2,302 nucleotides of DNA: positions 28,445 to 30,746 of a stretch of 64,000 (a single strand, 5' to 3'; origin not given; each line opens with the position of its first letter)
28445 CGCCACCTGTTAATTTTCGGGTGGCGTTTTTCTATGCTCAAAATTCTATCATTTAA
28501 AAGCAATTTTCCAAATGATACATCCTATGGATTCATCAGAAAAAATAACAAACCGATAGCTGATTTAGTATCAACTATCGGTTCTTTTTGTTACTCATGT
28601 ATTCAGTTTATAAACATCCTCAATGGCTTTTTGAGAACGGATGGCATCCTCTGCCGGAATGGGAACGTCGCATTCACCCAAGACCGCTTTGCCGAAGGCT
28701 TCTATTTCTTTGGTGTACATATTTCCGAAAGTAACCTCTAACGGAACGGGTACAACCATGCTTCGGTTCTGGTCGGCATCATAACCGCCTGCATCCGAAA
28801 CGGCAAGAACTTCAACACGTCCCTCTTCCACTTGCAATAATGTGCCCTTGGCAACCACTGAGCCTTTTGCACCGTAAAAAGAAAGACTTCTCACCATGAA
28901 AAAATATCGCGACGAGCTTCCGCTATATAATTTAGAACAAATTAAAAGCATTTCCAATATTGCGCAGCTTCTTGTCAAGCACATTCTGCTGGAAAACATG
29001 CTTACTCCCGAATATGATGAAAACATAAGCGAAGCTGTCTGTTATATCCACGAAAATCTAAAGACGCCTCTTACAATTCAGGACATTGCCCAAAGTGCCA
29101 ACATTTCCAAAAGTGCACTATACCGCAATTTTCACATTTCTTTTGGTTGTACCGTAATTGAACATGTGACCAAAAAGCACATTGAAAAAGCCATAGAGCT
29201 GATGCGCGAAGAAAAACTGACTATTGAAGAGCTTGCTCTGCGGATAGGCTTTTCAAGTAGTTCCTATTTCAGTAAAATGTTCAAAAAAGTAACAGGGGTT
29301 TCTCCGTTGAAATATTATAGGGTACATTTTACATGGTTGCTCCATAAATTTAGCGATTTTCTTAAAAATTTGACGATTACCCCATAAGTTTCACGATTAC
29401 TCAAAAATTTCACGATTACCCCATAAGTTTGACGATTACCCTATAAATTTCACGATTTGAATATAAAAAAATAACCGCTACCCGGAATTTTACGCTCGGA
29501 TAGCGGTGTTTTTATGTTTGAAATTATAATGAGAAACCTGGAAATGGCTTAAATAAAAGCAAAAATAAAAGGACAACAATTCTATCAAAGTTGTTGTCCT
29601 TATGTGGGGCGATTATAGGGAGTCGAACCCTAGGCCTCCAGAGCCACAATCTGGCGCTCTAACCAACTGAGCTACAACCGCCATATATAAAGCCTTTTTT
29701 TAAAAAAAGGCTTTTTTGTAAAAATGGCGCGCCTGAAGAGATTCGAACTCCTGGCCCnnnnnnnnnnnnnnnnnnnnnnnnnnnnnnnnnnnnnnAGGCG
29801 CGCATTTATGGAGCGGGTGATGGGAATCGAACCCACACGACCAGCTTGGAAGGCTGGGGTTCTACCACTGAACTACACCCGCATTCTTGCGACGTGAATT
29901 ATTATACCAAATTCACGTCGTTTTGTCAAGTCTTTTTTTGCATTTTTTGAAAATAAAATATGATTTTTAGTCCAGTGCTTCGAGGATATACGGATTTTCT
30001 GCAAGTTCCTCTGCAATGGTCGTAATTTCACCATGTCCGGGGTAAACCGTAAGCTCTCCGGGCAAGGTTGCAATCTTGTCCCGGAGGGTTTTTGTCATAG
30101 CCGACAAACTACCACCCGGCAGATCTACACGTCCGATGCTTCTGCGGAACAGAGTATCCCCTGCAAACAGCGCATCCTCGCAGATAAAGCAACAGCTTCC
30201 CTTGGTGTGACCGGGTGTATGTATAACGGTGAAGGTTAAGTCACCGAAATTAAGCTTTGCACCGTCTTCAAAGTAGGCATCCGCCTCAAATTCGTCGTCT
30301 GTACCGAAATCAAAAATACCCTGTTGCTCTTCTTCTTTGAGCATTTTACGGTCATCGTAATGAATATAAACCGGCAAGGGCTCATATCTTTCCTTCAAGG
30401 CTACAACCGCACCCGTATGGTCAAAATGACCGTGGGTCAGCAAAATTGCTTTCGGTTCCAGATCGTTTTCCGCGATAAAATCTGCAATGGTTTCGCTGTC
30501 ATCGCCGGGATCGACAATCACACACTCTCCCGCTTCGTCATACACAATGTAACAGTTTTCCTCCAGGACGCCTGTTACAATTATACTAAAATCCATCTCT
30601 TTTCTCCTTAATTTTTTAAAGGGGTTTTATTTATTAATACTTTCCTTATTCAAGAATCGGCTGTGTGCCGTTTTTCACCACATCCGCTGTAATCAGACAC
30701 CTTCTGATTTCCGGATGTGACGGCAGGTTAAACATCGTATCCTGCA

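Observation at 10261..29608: Two ~290-bp direct-repeat elements bracket a 19-kb accessory block next to a tRNA-Gly/Arg/His cluster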

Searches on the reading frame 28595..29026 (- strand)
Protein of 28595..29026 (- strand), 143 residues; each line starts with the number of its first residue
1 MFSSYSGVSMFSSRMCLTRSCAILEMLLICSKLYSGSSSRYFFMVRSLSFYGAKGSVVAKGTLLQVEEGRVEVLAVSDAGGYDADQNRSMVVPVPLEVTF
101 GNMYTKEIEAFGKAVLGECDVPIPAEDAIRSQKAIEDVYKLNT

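Call 53: search_protein_families(library=pfam, proteins=[window:28595-29026:-], max_evalue=0.1)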
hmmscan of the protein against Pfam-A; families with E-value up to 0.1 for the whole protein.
window:28595-29026:- (143 aa): 1 family
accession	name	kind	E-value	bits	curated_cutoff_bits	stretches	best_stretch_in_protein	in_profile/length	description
PF02894.22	GFO_IDH_MocA_C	-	3e-05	24.4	22.9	1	47-140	117-208/218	Oxidoreductase family, C-terminal alpha/beta domain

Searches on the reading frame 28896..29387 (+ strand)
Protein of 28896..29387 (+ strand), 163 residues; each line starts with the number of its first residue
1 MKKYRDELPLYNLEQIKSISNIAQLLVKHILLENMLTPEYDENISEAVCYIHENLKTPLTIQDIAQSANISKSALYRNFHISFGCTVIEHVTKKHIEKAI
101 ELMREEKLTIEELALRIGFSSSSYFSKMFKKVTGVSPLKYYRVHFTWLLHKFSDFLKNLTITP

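Call 9: search_protein_families(library=pfam, proteins=[window:28896-29387:+])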
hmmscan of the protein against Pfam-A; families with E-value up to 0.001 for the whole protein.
window:28896-29387:+ (163 aa): 5 families
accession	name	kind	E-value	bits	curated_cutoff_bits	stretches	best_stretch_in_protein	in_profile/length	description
PF12833.13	HTH_18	-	3.7e-19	69.2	33.6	1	64-140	1-77/80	Helix-turn-helix domain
PF00165.29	HTH_AraC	-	6.8e-18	64.8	26.6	2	106-140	7-40/42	Bacterial regulatory helix-turn-helix proteins, AraC family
PF00440.29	TetR_N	-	6.7e-06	26.2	24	1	59-79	17-37/47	Bacterial regulatory proteins, tetR family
PF01527.26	HTH_Tnp_1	-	0.00045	20.8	24.1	0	92-125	8-41/75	Transposase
PF19776.5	DUF6262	-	0.00059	20.4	29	0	95-127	19-52/110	Family of unknown function (DUF6262)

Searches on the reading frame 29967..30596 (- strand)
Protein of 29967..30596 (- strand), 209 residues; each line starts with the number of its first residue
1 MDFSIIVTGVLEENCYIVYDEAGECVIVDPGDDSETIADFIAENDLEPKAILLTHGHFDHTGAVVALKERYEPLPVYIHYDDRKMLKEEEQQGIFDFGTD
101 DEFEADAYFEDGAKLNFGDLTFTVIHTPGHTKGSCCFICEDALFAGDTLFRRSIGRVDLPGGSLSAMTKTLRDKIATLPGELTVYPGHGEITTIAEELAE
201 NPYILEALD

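Call 9: search_protein_families(library=pfam, proteins=[window:29967-30596:-])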
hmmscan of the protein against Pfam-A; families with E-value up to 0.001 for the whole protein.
window:29967-30596:- (209 aa): 2 families
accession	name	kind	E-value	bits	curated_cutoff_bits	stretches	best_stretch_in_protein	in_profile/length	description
PF00753.33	Lactamase_B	-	2e-33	116.4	22.7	1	9-188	2-196/196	Metallo-beta-lactamase superfamily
PF12706.13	Lactamase_B_2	-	3.3e-06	27.3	27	1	47-132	30-115/200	Beta-lactamase superfamily domain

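Call 17: find_encoding_contigs(protein=window:29967-30596:-, flank=10000, max_places=10)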
Protein window:29967-30596:- (209 aa): 8 contigs read that carry it; 5 places shown.
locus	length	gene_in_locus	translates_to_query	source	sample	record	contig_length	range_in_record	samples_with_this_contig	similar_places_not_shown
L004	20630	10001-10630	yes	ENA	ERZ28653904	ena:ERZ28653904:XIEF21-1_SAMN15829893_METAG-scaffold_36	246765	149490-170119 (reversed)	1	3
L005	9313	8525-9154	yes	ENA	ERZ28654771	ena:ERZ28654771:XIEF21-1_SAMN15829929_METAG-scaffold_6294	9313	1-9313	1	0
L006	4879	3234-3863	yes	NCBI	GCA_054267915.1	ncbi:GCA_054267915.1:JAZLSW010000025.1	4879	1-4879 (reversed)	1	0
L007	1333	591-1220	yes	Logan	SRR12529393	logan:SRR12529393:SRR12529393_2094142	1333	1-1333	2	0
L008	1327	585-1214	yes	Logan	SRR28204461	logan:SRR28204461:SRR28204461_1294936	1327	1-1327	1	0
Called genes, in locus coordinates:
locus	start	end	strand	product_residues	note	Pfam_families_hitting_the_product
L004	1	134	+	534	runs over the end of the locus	PF01943:Polysacc_synt, PF13440:Polysacc_synt_3 (faint), PF03023:MurJ, PF01554:MatE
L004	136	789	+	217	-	PF03819:MazG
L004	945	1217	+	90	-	PF00216:Bac_DNA_binding, PF18291:HU-HIG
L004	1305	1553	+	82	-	PF01479:S4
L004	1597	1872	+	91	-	PF07873:YabP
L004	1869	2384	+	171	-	PF09578:Spore_YabQ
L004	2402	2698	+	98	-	PF04977:DivIC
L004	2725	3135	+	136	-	PF00575:S1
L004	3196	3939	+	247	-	PF01416:PseudoU_synth_1, PF10105:DUF2344 (weak), PF01416:PseudoU_synth_1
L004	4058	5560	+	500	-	PF14821:Thr_synth_N, PF00291:PALP, PF24857:THR4_C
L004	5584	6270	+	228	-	PF00149:Metallophos, PF12850:Metallophos_2 (faint)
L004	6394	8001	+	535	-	-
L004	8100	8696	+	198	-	PF00574:CLP_protease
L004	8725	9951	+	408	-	PF06689:zf-C4_ClpX, PF01078:Mg_chelatase (faint), PF05496:RuvB_N (weak), PF00004:AAA, PF07724:AAA_2, PF10431:ClpB_D2-small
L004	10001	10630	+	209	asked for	PF00753:Lactamase_B, PF12706:Lactamase_B_2 (weak)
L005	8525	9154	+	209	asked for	PF00753:Lactamase_B, PF12706:Lactamase_B_2 (weak)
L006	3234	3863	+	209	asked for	PF00753:Lactamase_B, PF12706:Lactamase_B_2 (weak)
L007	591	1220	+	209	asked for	PF00753:Lactamase_B, PF12706:Lactamase_B_2 (weak)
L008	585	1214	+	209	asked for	PF00753:Lactamase_B, PF12706:Lactamase_B_2 (weak)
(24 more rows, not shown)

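Call 34: find_homologous_proteins(query=window:29967-30596:-, max_evalue=1e-40)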
Query window:29967-30596:- (209 aa): 1493 proteins with E <= 1e-40 among 8000 candidates; the best 120 are listed.
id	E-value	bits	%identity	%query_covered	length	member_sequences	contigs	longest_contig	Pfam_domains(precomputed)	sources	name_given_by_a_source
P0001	1.4e-131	455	95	100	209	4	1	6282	PF12706.14,PF00753.34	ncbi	-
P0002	1.1e-128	445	93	100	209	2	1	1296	PF12706.14,PF00753.34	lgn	-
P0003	1.6e-127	441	92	100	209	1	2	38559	PF12706.14,PF00753.34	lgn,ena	-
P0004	1.8e-109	382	80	100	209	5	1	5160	PF12706.14,PF00753.34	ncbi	-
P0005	2.6e-109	382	80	100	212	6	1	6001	PF12706.14,PF00753.34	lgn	-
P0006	2.6e-108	379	79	100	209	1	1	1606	PF12706.14,PF00753.34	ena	-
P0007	3.8e-108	378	80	100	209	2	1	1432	PF12706.14,PF00753.34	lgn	-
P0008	5.4e-108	378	79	100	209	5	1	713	PF12706.14,PF00753.34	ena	-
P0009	1.9e-107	376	80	98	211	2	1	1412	PF12706.14,PF00753.34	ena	-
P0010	2.6e-102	359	75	100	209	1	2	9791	PF12706.14,PF00753.34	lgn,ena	-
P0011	1.5e-99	350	74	100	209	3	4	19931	PF12706.14,PF00753.34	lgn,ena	-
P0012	7.6e-99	348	73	100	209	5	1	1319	PF12706.14,PF00753.34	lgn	-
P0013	1.6e-80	288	62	98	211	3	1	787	PF12706.14,PF00753.34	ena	-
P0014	2.3e-80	287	62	98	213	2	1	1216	PF12706.14,PF23023.2,PF00753.34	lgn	-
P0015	1.1e-79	285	61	98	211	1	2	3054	PF00753.34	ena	-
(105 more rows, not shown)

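Call 35: find_encoding_contigs(protein=P0003, flank=10000, max_places=4)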
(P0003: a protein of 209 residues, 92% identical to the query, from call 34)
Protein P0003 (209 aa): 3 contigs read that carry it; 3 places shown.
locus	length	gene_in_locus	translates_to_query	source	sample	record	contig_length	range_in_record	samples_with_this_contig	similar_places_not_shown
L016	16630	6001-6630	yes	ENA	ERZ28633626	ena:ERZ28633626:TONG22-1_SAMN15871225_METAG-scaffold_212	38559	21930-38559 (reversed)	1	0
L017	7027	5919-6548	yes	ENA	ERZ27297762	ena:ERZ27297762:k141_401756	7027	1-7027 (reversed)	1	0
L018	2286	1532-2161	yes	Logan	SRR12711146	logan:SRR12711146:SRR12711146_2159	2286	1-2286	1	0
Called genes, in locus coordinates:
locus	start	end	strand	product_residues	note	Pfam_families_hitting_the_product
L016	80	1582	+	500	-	PF14821:Thr_synth_N, PF00291:PALP, PF24857:THR4_C (weak)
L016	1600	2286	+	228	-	PF00149:Metallophos, PF12850:Metallophos_2 (weak)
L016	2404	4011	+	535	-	PF05697:Trigger_N, PF00254:FKBP_C, PF05698:Trigger_C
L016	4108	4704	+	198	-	PF00574:CLP_protease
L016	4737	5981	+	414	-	PF06689:zf-C4_ClpX, PF01078:Mg_chelatase (faint), PF05496:RuvB_N (weak), PF00004:AAA, PF07724:AAA_2, PF10431:ClpB_D2-small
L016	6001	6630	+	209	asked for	PF00753:Lactamase_B, PF12706:Lactamase_B_2 (weak)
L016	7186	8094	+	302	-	PF07883:Cupin_2 (weak), PF12833:HTH_18, PF00165:HTH_AraC (weak)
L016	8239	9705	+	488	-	PF01946:Thi4 (faint), PF00890:FAD_binding_2 (weak), PF01134:GIDA (weak), PF01266:DAO (faint), PF03486:HI0933_like (faint), PF07992:Pyr_redox_2 (weak), PF12831:FAD_oxidored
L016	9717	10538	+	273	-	PF04951:Peptidase_M55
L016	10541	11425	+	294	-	PF01261:AP_endonuc_2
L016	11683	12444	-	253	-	PF12833:HTH_18, PF00165:HTH_AraC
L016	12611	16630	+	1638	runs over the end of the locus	PF07833:Cu_amine_oxidN1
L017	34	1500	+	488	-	PF14821:Thr_synth_N, PF00291:PALP, PF24857:THR4_C (weak)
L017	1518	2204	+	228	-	PF00149:Metallophos, PF12850:Metallophos_2 (weak)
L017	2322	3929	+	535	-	PF05697:Trigger_N, PF00254:FKBP_C, PF05698:Trigger_C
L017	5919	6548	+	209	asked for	PF00753:Lactamase_B, PF12706:Lactamase_B_2 (weak)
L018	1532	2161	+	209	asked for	PF00753:Lactamase_B, PF12706:Lactamase_B_2 (weak)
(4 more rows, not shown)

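Call 36: find_encoding_contigs(protein=P0001, flank=10000, max_places=4)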
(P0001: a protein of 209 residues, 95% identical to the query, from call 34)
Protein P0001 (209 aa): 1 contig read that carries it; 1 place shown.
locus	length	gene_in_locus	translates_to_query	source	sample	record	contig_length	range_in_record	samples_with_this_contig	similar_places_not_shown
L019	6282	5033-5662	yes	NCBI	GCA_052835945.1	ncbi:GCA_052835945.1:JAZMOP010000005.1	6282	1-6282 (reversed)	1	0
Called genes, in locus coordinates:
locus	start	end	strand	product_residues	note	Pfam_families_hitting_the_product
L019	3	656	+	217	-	?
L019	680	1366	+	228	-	PF00149:Metallophos, PF12850:Metallophos_2 (weak)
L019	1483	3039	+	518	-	PF05697:Trigger_N, PF00254:FKBP_C, PF05698:Trigger_C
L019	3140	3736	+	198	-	PF00574:CLP_protease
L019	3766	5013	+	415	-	PF06689:zf-C4_ClpX, PF01078:Mg_chelatase (faint), PF05496:RuvB_N (weak), PF07724:AAA_2, PF00004:AAA, PF10431:ClpB_D2-small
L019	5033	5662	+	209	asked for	PF00753:Lactamase_B, PF12706:Lactamase_B_2 (weak)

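Call 37: find_encoding_contigs(protein=P0011, flank=10000, max_places=4)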
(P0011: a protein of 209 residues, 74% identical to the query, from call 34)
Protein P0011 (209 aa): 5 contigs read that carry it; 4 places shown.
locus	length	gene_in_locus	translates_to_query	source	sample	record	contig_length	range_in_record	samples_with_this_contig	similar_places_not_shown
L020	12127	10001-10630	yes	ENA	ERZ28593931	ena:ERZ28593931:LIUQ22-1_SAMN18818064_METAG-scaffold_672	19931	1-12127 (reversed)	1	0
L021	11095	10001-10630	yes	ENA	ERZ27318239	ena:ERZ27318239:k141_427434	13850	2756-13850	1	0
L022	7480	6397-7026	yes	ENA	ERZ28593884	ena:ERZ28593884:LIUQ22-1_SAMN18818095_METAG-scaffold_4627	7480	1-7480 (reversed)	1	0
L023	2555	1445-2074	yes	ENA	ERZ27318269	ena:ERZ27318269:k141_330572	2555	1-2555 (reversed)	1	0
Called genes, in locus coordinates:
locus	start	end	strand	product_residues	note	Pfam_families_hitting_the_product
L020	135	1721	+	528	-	PF01554:MatE (faint), PF01943:Polysacc_synt, PF03023:MurJ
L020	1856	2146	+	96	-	PF18291:HU-HIG, PF00216:Bac_DNA_binding, PF18175:HU-CCDC81_bac_2 (faint)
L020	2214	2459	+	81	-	PF01479:S4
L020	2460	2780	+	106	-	PF07873:YabP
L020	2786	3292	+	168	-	PF09578:Spore_YabQ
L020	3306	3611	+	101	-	PF04977:DivIC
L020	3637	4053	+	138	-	PF00575:S1, PF23459:S1_RRP5 (faint)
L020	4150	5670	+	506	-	PF14821:Thr_synth_N, PF00291:PALP, PF24857:THR4_C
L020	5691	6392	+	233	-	PF00149:Metallophos, PF12850:Metallophos_2 (faint)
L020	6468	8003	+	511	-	-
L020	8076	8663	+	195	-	PF00574:CLP_protease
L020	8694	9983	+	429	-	PF06689:zf-C4_ClpX, PF05496:RuvB_N (faint), PF01078:Mg_chelatase (faint), PF00004:AAA, PF07724:AAA_2, PF07728:AAA_5 (faint), PF10431:ClpB_D2-small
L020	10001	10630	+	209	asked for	PF00753:Lactamase_B, PF12706:Lactamase_B_2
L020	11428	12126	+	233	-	?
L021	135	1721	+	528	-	PF01554:MatE (faint), PF01943:Polysacc_synt, PF03023:MurJ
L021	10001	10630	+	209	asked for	PF00753:Lactamase_B, PF12706:Lactamase_B_2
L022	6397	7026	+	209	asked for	PF00753:Lactamase_B, PF12706:Lactamase_B_2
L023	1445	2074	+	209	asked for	PF00753:Lactamase_B, PF12706:Lactamase_B_2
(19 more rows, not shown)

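Call 78: find_encoding_contigs(protein=P0004, flank=10000, max_places=4)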
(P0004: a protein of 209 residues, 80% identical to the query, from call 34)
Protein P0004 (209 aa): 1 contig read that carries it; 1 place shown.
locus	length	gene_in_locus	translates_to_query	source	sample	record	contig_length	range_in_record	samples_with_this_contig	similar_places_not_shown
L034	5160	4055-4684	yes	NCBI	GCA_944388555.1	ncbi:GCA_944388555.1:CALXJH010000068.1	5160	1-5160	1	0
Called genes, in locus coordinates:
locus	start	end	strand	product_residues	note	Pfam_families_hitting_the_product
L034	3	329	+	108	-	?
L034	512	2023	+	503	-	PF05697:Trigger_N, PF00254:FKBP_C, PF05698:Trigger_C, PF07382:HC2 (weak)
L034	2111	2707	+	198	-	PF00574:CLP_protease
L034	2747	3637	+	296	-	PF06689:zf-C4_ClpX, PF01078:Mg_chelatase (faint), PF05496:RuvB_N (faint), PF07724:AAA_2, PF00004:AAA, PF07728:AAA_5 (faint)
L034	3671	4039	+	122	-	PF10431:ClpB_D2-small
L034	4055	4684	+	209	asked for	PF00753:Lactamase_B, PF12706:Lactamase_B_2 (weak)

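Call 90: find_encoding_contigs(protein=P0005, flank=10000, max_places=4)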
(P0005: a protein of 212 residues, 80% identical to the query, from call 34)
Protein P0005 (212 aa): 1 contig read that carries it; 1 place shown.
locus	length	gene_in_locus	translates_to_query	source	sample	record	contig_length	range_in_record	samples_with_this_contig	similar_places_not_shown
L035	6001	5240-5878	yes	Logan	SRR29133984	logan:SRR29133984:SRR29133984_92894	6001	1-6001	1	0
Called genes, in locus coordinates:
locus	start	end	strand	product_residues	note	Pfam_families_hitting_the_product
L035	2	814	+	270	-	?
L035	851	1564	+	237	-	PF00149:Metallophos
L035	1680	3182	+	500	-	PF05697:Trigger_N, PF00254:FKBP_C, PF05698:Trigger_C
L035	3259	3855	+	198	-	PF00574:CLP_protease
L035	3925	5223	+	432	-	PF06689:zf-C4_ClpX, PF01078:Mg_chelatase (faint), PF05496:RuvB_N (faint), PF00004:AAA, PF07724:AAA_2, PF13401:AAA_22 (faint), PF10431:ClpB_D2-small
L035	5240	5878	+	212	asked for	PF00753:Lactamase_B, PF12706:Lactamase_B_2 (weak)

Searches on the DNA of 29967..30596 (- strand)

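Call 23: search_rna_families(sources=[L006], threshold=evalue, max_evalue=1)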
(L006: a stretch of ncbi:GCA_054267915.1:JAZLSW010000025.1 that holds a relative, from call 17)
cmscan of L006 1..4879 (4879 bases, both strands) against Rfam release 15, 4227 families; matches with E-value up to 1: 6.
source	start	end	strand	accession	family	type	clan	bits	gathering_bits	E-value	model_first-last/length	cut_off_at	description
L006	3948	4018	+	RF00005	tRNA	Gene; tRNA;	CL00001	71.3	29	1e-14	1-71/71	no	tRNA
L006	4029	4102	+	RF00005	tRNA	Gene; tRNA;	CL00001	69.5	29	3.3e-14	1-71/71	no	tRNA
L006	4150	4223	+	RF00005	tRNA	Gene; tRNA;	CL00001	65.1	29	5.2e-13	1-71/71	no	tRNA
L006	4114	4282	-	RF04180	BTnc231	Gene; sRNA;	-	28.9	80.4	0.0052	1-154/154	no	Bacteroides sRNA BTnc231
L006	3993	4054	+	RF02553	YrlA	Gene; sRNA;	-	24.3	69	0.063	30-81/114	no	Y RNA-like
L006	4225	4269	+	RF04118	MIR9481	Gene; miRNA;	-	21.7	130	0.46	1-135/135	no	MIR9481 microRNA precursor family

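Call 74: search_rna_families(source=L020, start=10960, end=11260, threshold=evalue, max_evalue=10)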
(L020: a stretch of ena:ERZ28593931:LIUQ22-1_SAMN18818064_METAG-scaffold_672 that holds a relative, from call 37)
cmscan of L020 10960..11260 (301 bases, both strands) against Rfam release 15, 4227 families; matches with E-value up to 10: 16.
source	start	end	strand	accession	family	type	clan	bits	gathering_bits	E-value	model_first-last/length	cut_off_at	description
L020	10975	11083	-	RF02379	csRNA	Gene; sRNA;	-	24.6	57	0.32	1-93/93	no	Cia-dependent small RNA csRNA1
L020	10960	11004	+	RF02379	csRNA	Gene; sRNA;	-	24.6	57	0.32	50-93/93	5'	Cia-dependent small RNA csRNA1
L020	10975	11044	-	RF02676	Esr41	Gene; sRNA;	-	19.4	102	0.18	1-74/74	no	Enterohemorrhagic E. coli sRNA 41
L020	10960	11006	+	RF00106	RNAI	Gene; antisense;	-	18.1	47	0.38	54-102/102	5'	RNAI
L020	10960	11030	+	RF00874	mir-BART12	Gene; miRNA;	-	18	70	0.56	8-84/84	5'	mir-BART12 microRNA precursor family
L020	10960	11022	-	RF00884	MIR815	Gene; miRNA;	-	16.4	63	1.7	1-81/81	no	MIR815 microRNA precursor family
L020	10965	11032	+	RF02705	B_rapa_snoR775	Gene; snRNA; snoRNA; HACA-box;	-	16.1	64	8.4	1-127/127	no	Brassica rapa small nucleolar RNA 775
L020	10977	11001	-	RF00106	RNAI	Gene; antisense;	-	15.9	47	1.2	74-98/102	no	RNAI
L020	10971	11006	-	RF02067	STnc310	Gene; sRNA;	-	15.7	40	1.8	1-61/61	no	Salmonella enterica sRNA STnc310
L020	10960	11033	-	RF00705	mir-202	Gene; miRNA;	-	15.2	51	0.92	1-76/76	no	mir-202 microRNA precursor family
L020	10974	11046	-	RF01820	RsaE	Gene; sRNA;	-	14.9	79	4.4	1-112/112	no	RNA Staph. aureus E (RoxS)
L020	11210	11260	+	RF02443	SpR08_sRNA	Gene; sRNA;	-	14.9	80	6.9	1-54/73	3'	Streptococcus sRNA SpR08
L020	10960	11006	+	RF01859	Phe_leader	Cis-reg; leader;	-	14.8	55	6.3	12-125/125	5'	Phenylalanine leader peptide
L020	11131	11157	-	RF01785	blv_FSE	Cis-reg; frameshift_element;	-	13.4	34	7.3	1-27/27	no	ribosomal frameshift site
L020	10960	11014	+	RF02502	Atu_C8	Gene; sRNA;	-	13.2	50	8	68-122/122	5'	Rhizobiales sRNA Atu_C8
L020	10968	11002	-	RF00519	suhB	Gene; sRNA;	CL00108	12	41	6.1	1-77/77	no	Makes More Granules Regulator RNA (mmgR)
